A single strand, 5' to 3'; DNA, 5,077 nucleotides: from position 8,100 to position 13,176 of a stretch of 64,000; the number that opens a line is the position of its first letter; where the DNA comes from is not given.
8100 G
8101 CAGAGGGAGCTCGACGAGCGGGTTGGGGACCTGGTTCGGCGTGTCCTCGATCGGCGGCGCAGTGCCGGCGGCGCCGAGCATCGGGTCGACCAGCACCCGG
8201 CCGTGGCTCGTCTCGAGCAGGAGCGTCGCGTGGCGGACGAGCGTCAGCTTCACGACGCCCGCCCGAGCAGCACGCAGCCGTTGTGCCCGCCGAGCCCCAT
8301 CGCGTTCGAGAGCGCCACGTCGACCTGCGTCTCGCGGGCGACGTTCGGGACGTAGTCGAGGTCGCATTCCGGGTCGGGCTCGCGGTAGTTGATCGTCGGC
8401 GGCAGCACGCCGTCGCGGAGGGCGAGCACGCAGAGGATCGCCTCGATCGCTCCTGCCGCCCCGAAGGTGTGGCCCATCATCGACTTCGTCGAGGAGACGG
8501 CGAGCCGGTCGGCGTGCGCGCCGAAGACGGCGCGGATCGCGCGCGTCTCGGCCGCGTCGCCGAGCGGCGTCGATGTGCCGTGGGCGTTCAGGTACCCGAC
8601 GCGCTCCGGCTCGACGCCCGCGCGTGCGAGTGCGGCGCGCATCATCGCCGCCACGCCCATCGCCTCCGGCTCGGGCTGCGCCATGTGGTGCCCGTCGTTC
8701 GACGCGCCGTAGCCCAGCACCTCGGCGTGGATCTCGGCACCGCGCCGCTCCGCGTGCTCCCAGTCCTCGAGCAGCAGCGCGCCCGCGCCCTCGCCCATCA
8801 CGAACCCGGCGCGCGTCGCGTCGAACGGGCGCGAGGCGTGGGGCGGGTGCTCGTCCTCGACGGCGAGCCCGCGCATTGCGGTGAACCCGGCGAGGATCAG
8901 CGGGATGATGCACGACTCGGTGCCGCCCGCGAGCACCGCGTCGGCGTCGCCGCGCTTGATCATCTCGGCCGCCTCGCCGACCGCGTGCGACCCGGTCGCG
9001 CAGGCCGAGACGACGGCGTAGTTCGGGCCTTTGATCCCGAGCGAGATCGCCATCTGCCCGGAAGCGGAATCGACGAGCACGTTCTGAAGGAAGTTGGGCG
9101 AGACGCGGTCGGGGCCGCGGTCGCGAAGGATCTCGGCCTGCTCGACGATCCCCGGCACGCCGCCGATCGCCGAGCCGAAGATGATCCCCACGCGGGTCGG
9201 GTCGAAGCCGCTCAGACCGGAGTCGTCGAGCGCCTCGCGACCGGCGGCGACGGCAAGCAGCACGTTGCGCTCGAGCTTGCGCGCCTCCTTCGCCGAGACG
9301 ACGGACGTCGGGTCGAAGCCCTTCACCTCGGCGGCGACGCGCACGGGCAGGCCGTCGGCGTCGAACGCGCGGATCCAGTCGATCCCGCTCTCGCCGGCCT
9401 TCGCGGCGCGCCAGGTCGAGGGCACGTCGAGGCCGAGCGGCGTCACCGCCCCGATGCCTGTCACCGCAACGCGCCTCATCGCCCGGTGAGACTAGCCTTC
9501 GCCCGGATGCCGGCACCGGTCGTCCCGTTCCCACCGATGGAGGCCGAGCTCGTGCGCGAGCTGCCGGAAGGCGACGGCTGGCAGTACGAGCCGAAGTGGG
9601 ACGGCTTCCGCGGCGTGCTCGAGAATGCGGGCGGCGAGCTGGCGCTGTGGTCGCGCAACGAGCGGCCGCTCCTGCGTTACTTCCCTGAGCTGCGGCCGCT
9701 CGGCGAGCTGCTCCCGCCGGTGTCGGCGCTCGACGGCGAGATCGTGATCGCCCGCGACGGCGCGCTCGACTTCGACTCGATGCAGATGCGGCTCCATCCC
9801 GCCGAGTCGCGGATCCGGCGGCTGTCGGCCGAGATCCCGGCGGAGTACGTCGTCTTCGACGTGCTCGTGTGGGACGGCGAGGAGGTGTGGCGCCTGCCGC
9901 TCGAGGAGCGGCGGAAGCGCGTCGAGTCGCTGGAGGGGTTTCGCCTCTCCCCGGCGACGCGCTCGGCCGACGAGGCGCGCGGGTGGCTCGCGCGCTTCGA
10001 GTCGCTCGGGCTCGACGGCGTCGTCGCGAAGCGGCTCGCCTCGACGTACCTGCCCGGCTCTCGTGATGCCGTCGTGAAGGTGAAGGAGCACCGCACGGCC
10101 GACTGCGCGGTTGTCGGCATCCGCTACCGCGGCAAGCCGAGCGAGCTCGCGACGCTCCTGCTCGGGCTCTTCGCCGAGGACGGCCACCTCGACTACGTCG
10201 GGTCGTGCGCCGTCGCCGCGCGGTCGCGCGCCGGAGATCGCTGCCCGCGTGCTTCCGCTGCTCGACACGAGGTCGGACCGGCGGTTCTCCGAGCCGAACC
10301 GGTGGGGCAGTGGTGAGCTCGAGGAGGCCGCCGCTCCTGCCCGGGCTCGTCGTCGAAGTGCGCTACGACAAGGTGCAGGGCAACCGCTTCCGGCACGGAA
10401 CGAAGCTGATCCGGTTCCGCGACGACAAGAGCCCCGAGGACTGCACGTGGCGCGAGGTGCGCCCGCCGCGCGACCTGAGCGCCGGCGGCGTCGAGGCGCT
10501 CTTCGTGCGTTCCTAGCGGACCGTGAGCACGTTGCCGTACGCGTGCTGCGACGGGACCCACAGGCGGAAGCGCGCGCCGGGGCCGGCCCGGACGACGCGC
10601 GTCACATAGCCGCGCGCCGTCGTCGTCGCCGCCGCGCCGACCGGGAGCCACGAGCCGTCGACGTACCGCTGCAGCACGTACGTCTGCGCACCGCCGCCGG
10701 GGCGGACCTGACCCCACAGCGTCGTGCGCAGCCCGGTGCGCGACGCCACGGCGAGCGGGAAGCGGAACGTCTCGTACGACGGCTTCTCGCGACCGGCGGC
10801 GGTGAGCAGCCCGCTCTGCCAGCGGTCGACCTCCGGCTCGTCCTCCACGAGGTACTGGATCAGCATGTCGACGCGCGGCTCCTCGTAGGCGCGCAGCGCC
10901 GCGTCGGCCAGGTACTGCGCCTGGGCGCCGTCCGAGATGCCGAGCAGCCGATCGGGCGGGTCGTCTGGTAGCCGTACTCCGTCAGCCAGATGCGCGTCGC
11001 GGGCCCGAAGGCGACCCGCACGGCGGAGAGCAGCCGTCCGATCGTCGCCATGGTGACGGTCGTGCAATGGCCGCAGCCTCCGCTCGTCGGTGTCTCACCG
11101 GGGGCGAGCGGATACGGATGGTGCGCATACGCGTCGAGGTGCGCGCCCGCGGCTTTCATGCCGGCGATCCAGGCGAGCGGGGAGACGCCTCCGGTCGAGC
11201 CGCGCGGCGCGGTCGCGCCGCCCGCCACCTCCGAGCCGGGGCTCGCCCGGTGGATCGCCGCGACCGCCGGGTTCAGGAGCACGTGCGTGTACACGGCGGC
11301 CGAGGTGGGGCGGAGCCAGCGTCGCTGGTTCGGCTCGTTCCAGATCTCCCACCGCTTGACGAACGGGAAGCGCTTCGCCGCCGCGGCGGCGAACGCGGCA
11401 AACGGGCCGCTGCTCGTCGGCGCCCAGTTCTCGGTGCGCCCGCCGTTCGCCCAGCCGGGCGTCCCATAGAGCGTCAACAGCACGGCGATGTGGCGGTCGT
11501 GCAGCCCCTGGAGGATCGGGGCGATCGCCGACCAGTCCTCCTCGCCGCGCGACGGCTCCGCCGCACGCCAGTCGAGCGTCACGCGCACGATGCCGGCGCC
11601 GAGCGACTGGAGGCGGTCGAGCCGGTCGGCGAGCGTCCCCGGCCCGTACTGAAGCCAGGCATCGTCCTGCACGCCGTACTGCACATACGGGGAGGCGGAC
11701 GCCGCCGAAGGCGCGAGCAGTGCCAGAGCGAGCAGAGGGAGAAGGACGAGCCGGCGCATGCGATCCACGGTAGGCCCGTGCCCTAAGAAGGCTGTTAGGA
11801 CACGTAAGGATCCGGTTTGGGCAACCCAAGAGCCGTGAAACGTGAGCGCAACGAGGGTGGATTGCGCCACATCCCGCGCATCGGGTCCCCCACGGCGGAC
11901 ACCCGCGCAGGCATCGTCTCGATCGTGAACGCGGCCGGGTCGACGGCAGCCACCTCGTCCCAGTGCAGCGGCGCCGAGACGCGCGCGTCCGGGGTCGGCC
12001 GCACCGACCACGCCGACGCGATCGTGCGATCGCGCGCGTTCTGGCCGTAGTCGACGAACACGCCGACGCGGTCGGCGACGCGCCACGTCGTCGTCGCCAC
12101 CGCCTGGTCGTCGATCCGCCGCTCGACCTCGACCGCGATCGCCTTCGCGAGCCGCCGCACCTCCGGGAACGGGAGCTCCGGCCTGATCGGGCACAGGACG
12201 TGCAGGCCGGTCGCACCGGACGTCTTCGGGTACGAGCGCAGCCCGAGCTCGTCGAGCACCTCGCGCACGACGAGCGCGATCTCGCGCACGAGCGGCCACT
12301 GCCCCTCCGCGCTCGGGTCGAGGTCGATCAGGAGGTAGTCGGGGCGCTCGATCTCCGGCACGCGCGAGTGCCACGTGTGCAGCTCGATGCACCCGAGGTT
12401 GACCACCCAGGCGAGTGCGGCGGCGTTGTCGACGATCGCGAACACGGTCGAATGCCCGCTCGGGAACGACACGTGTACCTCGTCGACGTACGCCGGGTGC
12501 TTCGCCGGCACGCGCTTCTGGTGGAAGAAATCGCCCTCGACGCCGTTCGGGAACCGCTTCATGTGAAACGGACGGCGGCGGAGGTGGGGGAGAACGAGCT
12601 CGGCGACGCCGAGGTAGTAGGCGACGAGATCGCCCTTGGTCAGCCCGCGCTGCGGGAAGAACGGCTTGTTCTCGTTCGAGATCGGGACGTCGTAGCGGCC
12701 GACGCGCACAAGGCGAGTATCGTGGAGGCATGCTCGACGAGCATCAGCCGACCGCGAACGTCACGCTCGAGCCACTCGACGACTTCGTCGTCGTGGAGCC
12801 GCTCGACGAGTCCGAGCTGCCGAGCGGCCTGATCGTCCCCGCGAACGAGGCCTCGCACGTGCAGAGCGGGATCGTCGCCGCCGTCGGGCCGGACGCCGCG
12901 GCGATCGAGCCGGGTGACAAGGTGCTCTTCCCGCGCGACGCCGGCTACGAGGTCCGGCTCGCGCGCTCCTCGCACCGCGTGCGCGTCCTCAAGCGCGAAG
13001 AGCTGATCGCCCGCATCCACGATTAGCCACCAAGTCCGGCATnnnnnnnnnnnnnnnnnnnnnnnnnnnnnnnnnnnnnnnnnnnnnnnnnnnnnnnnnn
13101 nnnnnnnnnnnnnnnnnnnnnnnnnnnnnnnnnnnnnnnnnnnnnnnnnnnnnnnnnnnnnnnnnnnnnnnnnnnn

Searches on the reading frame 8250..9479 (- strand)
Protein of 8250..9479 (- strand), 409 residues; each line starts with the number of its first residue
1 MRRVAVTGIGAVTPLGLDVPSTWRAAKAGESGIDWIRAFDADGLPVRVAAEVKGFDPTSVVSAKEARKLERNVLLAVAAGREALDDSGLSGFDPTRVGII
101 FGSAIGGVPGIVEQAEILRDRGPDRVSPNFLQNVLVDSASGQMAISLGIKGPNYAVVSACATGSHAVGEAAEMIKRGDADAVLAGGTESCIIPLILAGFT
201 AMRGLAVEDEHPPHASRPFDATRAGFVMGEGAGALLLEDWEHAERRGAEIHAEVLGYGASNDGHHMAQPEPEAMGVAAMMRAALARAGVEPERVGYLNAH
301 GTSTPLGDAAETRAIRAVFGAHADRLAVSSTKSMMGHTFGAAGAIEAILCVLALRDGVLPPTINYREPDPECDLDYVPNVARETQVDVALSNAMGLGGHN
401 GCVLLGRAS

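Call 75: search_protein_families(library=pfam, proteins=[window:8250-9479:-], max_evalue=0.001)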
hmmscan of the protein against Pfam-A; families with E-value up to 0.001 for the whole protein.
window:8250-9479:- (409 aa): 3 families
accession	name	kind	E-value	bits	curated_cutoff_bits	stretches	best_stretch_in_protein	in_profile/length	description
PF00109.32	ketoacyl-synt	-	5.4e-49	167.5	20.8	1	1-241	1-250/252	Beta-ketoacyl synthase, N-terminal domain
PF02801.28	Ketoacyl-synt_C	-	8.6e-43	145.6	20.8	1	251-365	1-118/119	Beta-ketoacyl synthase, C-terminal domain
PF00108.29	Thiolase_N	-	4.5e-07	29.9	26.4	1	139-189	62-114/260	Thiolase, N-terminal domain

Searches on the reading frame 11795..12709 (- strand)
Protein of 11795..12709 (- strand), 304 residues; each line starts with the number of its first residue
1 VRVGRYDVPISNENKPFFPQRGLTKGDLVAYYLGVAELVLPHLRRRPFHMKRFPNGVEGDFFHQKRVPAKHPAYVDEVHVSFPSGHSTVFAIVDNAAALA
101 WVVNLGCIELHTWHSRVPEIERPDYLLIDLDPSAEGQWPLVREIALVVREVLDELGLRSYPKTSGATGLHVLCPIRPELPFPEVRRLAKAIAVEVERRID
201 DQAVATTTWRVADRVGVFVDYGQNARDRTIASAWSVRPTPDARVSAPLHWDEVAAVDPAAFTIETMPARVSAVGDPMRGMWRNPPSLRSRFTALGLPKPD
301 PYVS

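Call 75: search_protein_families(library=pfam, proteins=[window:11795-12709:-], max_evalue=0.001)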
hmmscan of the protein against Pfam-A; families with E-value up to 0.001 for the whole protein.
window:11795-12709:- (304 aa): 2 families
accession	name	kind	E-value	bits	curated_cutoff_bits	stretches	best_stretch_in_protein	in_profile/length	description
PF21686.3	LigD_Prim-Pol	-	4.9e-85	285.6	27.4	1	24-277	1-254/254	LigD, primase-polymerase domain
PF01896.25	DNA_primase_S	-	7.4e-05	23.6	26.8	1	129-250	2-163/163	DNA primase small subunit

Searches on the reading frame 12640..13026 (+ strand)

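Call 75: search_protein_families(library=pfam, proteins=[window:12640-13026:+], max_evalue=0.001)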
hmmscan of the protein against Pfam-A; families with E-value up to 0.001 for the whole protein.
window:12640-13026:+ (128 aa): 1 family
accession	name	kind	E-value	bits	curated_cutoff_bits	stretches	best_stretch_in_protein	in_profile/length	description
PF00166.26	Cpn10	-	2.2e-10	40.9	21.1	1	43-124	2-91/93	Chaperonin 10 Kd subunit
